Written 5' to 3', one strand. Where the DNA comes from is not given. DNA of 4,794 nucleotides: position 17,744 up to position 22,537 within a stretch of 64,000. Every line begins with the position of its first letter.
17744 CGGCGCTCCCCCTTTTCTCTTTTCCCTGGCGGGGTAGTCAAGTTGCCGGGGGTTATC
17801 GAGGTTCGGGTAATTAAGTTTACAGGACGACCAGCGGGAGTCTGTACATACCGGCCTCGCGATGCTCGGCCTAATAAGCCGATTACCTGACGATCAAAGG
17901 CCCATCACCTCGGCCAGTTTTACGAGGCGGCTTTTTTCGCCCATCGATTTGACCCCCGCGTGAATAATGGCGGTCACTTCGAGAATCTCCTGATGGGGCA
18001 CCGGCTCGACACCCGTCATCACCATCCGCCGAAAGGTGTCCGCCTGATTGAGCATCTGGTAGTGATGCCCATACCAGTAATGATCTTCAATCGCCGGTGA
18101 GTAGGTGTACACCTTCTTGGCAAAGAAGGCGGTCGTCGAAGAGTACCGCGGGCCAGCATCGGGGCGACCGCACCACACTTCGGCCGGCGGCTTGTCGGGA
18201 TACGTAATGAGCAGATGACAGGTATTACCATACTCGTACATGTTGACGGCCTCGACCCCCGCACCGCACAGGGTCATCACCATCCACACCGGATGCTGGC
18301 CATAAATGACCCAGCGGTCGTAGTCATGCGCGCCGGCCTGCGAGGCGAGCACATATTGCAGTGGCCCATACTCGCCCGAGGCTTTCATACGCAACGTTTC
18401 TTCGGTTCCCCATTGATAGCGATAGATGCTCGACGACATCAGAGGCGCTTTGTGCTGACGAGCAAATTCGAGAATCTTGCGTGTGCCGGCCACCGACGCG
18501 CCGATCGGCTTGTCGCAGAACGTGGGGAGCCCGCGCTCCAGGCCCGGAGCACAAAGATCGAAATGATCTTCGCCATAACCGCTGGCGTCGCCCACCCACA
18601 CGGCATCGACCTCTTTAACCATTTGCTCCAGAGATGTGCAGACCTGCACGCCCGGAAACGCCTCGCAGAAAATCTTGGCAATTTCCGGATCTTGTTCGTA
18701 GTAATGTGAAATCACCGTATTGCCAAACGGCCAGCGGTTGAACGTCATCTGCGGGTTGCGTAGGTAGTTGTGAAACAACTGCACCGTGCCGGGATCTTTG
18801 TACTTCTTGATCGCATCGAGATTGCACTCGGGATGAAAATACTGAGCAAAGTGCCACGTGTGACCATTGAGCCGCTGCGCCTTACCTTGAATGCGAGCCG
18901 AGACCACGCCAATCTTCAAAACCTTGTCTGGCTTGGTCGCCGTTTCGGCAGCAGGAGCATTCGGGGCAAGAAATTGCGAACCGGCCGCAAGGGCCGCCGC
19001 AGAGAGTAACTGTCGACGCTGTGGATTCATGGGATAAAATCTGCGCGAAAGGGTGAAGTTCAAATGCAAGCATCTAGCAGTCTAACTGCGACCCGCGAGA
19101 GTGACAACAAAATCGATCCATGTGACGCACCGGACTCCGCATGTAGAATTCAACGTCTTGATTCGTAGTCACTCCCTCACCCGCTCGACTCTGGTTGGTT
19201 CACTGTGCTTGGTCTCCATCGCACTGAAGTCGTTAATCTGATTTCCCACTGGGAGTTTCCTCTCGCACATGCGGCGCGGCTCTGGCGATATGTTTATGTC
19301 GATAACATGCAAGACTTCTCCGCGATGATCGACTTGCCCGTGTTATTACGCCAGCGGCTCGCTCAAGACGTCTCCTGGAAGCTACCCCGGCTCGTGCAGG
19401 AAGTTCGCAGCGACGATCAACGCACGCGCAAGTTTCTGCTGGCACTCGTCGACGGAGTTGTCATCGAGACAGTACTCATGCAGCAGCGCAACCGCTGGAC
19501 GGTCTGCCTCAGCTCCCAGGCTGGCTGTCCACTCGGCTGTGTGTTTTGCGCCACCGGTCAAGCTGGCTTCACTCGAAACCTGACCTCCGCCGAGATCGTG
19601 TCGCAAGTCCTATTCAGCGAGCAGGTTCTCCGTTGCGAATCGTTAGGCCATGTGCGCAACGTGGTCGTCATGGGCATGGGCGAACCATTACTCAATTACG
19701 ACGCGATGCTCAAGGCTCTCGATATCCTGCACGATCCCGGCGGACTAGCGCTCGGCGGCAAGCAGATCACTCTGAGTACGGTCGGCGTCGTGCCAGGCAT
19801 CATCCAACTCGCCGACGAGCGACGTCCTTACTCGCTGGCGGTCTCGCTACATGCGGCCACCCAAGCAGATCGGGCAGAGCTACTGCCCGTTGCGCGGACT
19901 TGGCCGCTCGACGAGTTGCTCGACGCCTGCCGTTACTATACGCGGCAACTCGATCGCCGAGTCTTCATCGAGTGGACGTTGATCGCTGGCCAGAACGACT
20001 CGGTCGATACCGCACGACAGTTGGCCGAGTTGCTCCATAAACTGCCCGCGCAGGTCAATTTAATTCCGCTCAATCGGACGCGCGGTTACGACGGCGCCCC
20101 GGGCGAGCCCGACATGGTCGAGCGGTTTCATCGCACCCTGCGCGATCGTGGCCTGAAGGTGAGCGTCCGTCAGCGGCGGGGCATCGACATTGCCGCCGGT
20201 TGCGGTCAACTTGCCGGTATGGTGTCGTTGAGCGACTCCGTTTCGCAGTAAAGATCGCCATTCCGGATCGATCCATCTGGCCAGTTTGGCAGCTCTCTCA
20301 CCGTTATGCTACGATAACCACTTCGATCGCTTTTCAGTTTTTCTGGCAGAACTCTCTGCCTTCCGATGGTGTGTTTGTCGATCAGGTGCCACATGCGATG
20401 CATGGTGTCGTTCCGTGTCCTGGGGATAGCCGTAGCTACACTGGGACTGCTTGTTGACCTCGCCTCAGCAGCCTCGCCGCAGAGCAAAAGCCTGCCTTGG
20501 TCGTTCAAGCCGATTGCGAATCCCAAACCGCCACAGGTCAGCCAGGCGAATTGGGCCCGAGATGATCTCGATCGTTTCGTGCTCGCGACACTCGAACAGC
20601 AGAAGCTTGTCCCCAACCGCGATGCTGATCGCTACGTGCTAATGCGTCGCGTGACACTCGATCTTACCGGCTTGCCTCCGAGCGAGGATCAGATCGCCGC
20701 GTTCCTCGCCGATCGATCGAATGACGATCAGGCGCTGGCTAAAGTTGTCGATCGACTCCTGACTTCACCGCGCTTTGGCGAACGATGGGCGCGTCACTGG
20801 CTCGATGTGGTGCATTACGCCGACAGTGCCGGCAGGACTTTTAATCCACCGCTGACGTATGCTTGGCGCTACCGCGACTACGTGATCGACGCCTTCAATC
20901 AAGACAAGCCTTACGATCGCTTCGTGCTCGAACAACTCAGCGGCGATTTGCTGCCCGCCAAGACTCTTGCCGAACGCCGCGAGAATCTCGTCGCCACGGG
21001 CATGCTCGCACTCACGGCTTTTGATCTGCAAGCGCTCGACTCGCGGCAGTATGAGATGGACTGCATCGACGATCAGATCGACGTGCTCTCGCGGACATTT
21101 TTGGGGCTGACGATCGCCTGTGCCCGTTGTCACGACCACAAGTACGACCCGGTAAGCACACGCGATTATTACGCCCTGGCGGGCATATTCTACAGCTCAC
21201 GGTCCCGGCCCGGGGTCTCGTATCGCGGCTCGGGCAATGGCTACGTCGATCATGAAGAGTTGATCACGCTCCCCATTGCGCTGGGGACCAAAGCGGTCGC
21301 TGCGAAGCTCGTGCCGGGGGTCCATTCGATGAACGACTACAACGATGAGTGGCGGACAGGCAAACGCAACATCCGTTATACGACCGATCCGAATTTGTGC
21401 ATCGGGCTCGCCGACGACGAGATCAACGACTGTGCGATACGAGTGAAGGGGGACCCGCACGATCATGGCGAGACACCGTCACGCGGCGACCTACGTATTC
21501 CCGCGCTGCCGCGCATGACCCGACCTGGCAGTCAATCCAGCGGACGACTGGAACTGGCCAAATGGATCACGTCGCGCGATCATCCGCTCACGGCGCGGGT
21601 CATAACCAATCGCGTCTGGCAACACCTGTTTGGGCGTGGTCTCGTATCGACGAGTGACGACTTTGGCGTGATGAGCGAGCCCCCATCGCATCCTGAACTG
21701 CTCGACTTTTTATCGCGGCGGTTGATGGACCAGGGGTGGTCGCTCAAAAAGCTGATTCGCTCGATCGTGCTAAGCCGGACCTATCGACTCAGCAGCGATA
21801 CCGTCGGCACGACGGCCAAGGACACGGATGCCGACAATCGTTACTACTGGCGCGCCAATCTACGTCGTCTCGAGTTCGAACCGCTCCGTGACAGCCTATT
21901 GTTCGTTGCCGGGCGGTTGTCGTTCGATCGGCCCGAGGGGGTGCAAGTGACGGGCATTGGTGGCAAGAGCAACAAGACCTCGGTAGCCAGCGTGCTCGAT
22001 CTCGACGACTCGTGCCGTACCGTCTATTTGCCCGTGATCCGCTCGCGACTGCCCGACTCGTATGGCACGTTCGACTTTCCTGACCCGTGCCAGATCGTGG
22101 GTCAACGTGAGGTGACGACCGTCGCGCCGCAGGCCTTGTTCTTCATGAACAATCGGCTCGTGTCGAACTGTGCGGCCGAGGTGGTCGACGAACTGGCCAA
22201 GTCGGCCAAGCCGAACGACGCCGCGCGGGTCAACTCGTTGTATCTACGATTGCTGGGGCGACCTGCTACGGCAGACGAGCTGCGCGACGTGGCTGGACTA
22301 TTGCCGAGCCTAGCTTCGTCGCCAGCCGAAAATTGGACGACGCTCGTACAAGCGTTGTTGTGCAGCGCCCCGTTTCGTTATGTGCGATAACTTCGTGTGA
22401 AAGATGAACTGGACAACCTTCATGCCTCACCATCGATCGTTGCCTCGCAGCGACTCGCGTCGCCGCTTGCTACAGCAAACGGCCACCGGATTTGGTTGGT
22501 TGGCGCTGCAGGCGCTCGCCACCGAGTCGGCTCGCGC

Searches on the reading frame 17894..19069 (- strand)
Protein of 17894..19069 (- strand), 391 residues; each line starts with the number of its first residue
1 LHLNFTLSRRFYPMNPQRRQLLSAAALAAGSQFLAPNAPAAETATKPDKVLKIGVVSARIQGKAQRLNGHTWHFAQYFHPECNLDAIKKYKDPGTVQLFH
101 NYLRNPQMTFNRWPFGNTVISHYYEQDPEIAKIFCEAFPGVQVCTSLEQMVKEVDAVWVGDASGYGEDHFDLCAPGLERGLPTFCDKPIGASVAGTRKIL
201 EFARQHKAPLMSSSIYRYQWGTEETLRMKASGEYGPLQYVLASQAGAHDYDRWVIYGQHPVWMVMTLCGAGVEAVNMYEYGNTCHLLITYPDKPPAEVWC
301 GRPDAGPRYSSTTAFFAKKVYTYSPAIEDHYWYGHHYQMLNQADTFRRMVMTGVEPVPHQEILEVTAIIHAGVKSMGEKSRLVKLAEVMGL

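Call 23: find_encoding_contigs(protein=window:17894-19069:-, flank=6000, max_places=10)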
Protein window:17894-19069:- (391 aa): no gene with exactly this product is on record in the collection.

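Call 30: find_homologous_proteins(query=window:17894-19069:-, max_evalue=1e-40)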
Query window:17894-19069:- (391 aa): 799 proteins with E <= 1e-40 among 8000 candidates; the best 120 are listed.
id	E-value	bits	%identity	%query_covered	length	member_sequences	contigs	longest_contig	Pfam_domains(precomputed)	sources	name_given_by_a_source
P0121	4.0e-245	831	92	96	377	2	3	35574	PF01408.29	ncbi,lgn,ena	-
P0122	8.2e-210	715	77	96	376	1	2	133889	PF01408.29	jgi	jgi:predicted dehydrogenase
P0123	8.1e-208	708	78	96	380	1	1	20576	PF01408.29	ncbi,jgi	jgi:predicted dehydrogenase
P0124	8.1e-207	705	76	96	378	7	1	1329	PF01408.29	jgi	jgi:predicted dehydrogenase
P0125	1.7e-204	697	78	96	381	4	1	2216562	PF01408.29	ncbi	-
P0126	1.7e-200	684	76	96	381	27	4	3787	PF01408.29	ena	-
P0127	4.8e-190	650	73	91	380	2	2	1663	PF01408.29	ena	-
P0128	2.4e-188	644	72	96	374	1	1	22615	PF01408.29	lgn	-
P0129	6.0e-186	636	71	96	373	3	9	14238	PF01408.29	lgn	-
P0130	7.1e-183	626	73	88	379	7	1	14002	PF01408.29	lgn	-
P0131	3.6e-182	624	69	96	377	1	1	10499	PF01408.29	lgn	-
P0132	2.6e-166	572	64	97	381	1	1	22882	PF01408.29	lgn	-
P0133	2.8e-166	571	68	87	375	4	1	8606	PF01408.29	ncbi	-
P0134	4.2e-166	571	66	97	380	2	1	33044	PF01408.29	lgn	-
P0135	5.9e-166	570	64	96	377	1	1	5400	PF01408.29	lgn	-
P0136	6.9e-166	570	66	95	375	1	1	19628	PF01408.29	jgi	jgi:predicted dehydrogenase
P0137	3.0e-165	568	65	95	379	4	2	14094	PF01408.29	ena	-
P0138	2.0e-164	565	68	91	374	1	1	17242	PF01408.29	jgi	jgi:predicted dehydrogenase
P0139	4.4e-164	564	67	88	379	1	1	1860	PF01408.29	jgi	jgi:predicted dehydrogenase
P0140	1.3e-163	563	63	97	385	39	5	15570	PF01408.29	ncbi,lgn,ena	-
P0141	9.8e-163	560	63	96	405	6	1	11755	PF01408.29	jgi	jgi:predicted dehydrogenase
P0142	1.0e-162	560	66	93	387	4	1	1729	PF01408.29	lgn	-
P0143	3.5e-162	558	65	95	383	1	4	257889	PF01408.29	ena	-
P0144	4.2e-162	558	65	96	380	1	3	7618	PF01408.29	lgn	-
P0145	5.6e-162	557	67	88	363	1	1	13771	PF01408.29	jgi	jgi:predicted dehydrogenase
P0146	6.9e-162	557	63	100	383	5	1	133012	PF01408.29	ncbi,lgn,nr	ncbi:MAG: hypothetical protein JWP89_1772 [Schlesneria sp.]|nr:hypothetical protein [Schlesneria sp.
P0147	7.9e-162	557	68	88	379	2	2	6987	PF01408.29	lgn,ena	-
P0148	1.4e-161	556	66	87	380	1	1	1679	PF01408.29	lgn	-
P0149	2.2e-161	555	65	87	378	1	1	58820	PF01408.29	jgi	-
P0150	6.7e-161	554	65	87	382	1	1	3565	PF01408.29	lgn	-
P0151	1.6e-160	552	64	95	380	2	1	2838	PF01408.29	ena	-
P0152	3.7e-160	551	65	95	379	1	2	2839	PF01408.29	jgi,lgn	jgi:predicted dehydrogenase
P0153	1.1e-159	550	63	96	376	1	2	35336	PF01408.29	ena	-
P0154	2.0e-159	549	62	96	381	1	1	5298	PF01408.29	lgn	-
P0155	4.1e-159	548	63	95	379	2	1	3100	PF01408.29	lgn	-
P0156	4.6e-159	548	61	96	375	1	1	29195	PF01408.29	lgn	-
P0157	5.9e-159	547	66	88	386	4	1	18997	PF01408.29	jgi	jgi:predicted dehydrogenase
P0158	1.8e-158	546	66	88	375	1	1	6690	PF01408.29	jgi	jgi:predicted dehydrogenase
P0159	2.0e-158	546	63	96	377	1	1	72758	PF01408.29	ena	-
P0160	2.7e-158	545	63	96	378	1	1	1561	PF01408.29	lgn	-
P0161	3.5e-158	545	63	95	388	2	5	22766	PF01408.29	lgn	-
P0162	7.5e-158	544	63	96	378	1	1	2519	PF01408.29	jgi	-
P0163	9.0e-158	543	65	88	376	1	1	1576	PF01408.29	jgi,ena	-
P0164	1.8e-157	542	61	96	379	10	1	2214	PF01408.29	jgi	jgi:predicted dehydrogenase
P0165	1.9e-157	542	66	87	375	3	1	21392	PF01408.29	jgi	jgi:predicted dehydrogenase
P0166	2.0e-157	542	65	88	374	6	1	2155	PF01408.29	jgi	jgi:predicted dehydrogenase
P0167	2.2e-157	542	64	89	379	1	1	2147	PF01408.29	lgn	-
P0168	4.2e-157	541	66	87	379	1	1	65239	PF01408.29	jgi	jgi:predicted dehydrogenase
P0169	4.4e-157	541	62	96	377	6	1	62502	PF01408.29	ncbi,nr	ncbi:MAG: Gfo/Idh/MocA family oxidoreductase [Planctomycetia bacterium]|nr:Gfo/Idh/MocA family oxido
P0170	5.3e-157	541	63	96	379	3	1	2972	PF01408.29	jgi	jgi:hypothetical protein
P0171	6.3e-157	541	62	87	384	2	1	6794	PF01408.29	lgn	-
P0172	8.2e-157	540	61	97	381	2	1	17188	PF01408.29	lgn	-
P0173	8.2e-157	540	66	87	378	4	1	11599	PF01408.29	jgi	jgi:hypothetical protein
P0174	9.1e-157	540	63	89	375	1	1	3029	PF01408.29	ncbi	-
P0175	1.3e-156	540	62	95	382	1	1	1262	PF01408.29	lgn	-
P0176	1.7e-156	539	62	95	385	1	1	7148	PF01408.29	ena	-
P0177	2.8e-156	538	64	90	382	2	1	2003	PF01408.29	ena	-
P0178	3.7e-156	538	60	96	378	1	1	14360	PF01408.29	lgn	-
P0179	1.1e-155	537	61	96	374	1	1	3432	PF01408.29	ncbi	-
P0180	1.8e-155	536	64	87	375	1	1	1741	PF01408.29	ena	-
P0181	2.2e-155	536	62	96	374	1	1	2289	PF01408.29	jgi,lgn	jgi:hypothetical protein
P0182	3.2e-155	535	64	95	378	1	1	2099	PF01408.29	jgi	jgi:predicted dehydrogenase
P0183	3.9e-155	535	60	95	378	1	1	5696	PF01408.29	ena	-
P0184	4.7e-155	534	60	96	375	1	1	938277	PF01408.29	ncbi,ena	-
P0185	7.0e-155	534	61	94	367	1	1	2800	PF01408.29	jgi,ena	-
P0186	7.4e-155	534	65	90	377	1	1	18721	PF01408.29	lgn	-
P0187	7.5e-155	534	63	88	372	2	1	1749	PF01408.29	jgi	jgi:predicted dehydrogenase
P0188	7.7e-155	534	63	89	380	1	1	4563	PF01408.29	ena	-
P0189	8.3e-155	534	64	87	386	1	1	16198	PF01408.29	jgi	jgi:predicted dehydrogenase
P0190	9.2e-155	534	63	87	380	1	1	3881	PF01408.29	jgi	jgi:predicted dehydrogenase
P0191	1.0e-154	533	64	88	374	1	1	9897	PF01408.29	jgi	jgi:hypothetical protein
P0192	1.0e-154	533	65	88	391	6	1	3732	PF01408.29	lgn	-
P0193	1.1e-154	533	64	88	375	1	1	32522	PF01408.29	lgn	-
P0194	1.2e-154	533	65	87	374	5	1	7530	PF01408.29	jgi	jgi:predicted dehydrogenase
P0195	1.3e-154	533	60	95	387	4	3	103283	PF01408.29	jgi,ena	-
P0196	1.4e-154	533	66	87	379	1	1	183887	PF01408.29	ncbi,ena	-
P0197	1.5e-154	533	63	88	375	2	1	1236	PF01408.29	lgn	-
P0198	1.5e-154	533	64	88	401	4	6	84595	PF01408.29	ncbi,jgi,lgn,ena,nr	ncbi:MAG: hypothetical protein FJ386_02445 [Verrucomicrobia bacterium]|nr:hypothetical protein [Verr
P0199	1.6e-154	533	63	88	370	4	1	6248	PF01408.29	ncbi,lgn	-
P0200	2.2e-154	532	60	95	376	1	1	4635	PF01408.29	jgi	jgi:predicted dehydrogenase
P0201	2.2e-154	532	62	96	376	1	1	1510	PF01408.29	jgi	-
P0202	2.4e-154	532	62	95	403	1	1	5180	PF01408.29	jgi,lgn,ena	-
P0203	2.8e-154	532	63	88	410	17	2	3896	PF01408.29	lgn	-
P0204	2.9e-154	532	64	87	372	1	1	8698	PF01408.29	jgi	jgi:hypothetical protein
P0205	3.5e-154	532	61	96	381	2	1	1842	PF01408.29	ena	-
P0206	3.8e-154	531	64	88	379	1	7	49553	PF01408.29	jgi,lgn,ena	jgi:predicted dehydrogenase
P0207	4.2e-154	531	64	88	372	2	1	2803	PF01408.29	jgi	jgi:predicted dehydrogenase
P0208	4.2e-154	531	63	89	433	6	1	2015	PF01408.29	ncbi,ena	-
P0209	4.5e-154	531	63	88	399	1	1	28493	PF01408.29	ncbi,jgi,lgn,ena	jgi:predicted dehydrogenase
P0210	4.8e-154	531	64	88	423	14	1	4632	PF01408.29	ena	-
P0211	6.8e-154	531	60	95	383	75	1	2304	PF01408.29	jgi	jgi:predicted dehydrogenase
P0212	7.0e-154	531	61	96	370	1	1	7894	PF01408.29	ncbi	-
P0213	8.1e-154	530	61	95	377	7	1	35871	PF01408.29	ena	-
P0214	1.0e-153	530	60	96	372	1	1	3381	PF01408.29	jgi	jgi:predicted dehydrogenase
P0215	1.2e-153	530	61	95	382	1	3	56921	PF01408.29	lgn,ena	-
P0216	1.2e-153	530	60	95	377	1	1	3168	PF01408.29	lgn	-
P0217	1.4e-153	530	63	90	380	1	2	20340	PF01408.29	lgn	-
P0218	1.9e-153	529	64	87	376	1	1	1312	PF01408.29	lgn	-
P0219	2.4e-153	529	63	87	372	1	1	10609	PF01408.29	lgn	-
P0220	2.7e-153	529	63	88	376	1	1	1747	PF01408.29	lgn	-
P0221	2.9e-153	529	59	96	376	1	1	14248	PF01408.29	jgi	jgi:predicted dehydrogenase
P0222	3.4e-153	528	61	97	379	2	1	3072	PF01408.29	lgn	-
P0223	3.7e-153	528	61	88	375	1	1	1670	PF01408.29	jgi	jgi:predicted dehydrogenase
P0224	4.4e-153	528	62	97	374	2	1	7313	PF01408.29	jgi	jgi:GFO/IDH/MocA oxidoreductase family protein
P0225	4.8e-153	528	62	88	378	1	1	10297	PF01408.29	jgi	-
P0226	5.0e-153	528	59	96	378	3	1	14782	PF01408.29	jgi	jgi:predicted dehydrogenase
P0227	5.1e-153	528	62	87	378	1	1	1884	PF01408.29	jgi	jgi:predicted dehydrogenase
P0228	5.3e-153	528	61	96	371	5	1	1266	PF01408.29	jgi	jgi:predicted dehydrogenase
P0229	5.6e-153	528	60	95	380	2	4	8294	PF01408.29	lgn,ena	-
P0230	6.3e-153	527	62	87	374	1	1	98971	PF01408.29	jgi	jgi:predicted dehydrogenase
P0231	6.9e-153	527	64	90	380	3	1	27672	PF01408.29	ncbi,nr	ncbi:MAG: Gfo/Idh/MocA family oxidoreductase [Planctomycetia bacterium]|nr:Gfo/Idh/MocA family oxido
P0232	8.0e-153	527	61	90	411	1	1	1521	PF01408.29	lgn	-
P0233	9.3e-153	527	60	96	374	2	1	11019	PF01408.29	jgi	jgi:predicted dehydrogenase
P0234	9.3e-153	527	66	87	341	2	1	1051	PF01408.29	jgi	jgi:predicted dehydrogenase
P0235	1.0e-152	527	59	95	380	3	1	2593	PF01408.29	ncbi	-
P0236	1.2e-152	527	65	87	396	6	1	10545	PF01408.29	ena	-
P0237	1.4e-152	526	60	96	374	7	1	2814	PF01408.29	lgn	-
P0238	1.5e-152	526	61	96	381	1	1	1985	PF01408.29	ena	-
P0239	1.7e-152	526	64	87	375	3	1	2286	PF01408.29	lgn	-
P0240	2.0e-152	526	60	96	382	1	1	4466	PF01408.29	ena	-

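Call 31: find_encoding_contigs(protein=P0121, flank=10000, max_places=4)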
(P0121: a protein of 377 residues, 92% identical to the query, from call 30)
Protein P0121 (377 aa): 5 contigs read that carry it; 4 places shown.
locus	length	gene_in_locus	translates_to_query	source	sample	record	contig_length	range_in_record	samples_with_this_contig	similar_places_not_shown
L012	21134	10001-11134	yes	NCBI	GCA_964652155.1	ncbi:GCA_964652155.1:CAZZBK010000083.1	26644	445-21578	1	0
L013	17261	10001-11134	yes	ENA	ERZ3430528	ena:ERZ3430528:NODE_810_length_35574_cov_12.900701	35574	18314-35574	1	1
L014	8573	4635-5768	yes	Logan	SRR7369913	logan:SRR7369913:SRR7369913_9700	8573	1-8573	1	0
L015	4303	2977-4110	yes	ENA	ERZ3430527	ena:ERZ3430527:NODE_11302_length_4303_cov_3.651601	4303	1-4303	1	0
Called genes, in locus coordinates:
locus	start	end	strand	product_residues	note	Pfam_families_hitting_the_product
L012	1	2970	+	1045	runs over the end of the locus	PF00873:ACR_tran, PF02355:SecD_SecF_C (faint)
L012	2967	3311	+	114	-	PF01253:SUI1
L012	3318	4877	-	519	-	PF00036:EF-hand_1 (faint), PF13405:EF-hand_6 (faint), PF13499:EF-hand_7 (faint)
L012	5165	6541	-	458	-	PF07394:DUF1501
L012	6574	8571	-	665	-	PF07583:PSCyt2, PF07587:PSD1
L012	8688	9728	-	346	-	PF04055:Radical_SAM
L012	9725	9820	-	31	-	-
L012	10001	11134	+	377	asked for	PF01408:GFO_IDH_MocA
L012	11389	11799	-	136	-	-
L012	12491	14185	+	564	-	PF07969:Amidohydro_3, PF01979:Amidohydro_1 (faint)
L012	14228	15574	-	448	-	PF13360:PQQ_2, PF13570:Beta-prop_ACSF4, PF13360:PQQ_2 (weak)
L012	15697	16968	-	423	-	PF00155:Aminotran_1_2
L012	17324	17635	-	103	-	-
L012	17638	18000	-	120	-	-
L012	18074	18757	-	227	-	PF01902:Diphthami_syn_2_N, PF28410:Diphthami_syn_2_C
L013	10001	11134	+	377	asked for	PF01408:GFO_IDH_MocA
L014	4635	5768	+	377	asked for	PF01408:GFO_IDH_MocA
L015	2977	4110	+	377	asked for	PF01408:GFO_IDH_MocA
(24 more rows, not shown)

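Call 32: find_encoding_contigs(protein=P0125, flank=6000, max_places=2)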
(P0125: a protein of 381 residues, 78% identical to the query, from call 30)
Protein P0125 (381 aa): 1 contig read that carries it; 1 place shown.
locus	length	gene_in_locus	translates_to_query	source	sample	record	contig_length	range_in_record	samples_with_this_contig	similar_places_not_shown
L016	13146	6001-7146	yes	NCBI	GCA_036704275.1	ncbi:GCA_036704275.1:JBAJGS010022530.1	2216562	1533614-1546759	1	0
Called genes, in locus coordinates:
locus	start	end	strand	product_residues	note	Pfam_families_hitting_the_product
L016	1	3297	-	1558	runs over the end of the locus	PF13360:PQQ_2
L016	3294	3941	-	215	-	PF04542:Sigma70_r2, PF08281:Sigma70_r4_2, PF04545:Sigma70_r4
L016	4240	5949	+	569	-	PF13428:TPR_14 (faint), PF14559:TPR_19 (faint), PF00578:AhpC-TSA, PF08534:Redoxin, PF00085:Thioredoxin (weak), PF13098:Thioredoxin_2 (weak), PF13905:Thioredoxin_8 (faint)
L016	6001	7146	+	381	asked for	PF01408:GFO_IDH_MocA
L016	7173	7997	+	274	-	-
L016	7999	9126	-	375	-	PF01979:Amidohydro_1, PF07969:Amidohydro_3 (weak)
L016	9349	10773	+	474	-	PF00884:Sulfatase, PF16347:SGSH_C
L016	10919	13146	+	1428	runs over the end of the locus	PF00034:Cytochrom_C (faint), PF13442:Cytochrome_CBB3 (faint), PF23500:DUF7133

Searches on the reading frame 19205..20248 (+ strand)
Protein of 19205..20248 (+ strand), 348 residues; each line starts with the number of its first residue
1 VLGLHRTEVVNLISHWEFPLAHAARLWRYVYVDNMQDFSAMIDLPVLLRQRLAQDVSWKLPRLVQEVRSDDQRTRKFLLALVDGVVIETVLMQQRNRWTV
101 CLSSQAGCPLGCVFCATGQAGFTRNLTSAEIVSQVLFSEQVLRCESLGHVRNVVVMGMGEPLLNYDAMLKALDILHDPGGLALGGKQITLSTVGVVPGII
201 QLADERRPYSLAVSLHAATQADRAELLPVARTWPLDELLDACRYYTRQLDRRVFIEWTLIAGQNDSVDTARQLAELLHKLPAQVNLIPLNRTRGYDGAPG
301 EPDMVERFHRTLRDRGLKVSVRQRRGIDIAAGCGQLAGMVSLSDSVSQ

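Call 70: search_protein_families(library=pfam, proteins=[window:19205-20248:+], max_evalue=0.00001)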
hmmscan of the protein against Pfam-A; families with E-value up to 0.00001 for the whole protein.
window:19205-20248:+ (348 aa): 1 family
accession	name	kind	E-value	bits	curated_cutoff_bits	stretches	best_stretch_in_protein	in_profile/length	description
PF04055.27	Radical_SAM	-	1.1e-13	52.1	29.5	1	104-266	3-157/166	Radical SAM superfamily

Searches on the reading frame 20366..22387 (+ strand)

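Call 68: search_protein_families(library=pfam, proteins=[window:20366-22387:+], max_evalue=0.00001)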
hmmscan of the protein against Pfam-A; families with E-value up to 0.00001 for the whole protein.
window:20366-22387:+ (674 aa): 2 families
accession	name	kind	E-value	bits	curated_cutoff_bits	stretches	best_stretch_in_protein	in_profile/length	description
PF07583.16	PSCyt2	-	2.4e-79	266.6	29.8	1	68-278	2-207/209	Protein of unknown function (DUF1549)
PF07587.16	PSD1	-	1.6e-78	263.9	28.5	1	393-643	1-241/244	Protein of unknown function (DUF1553)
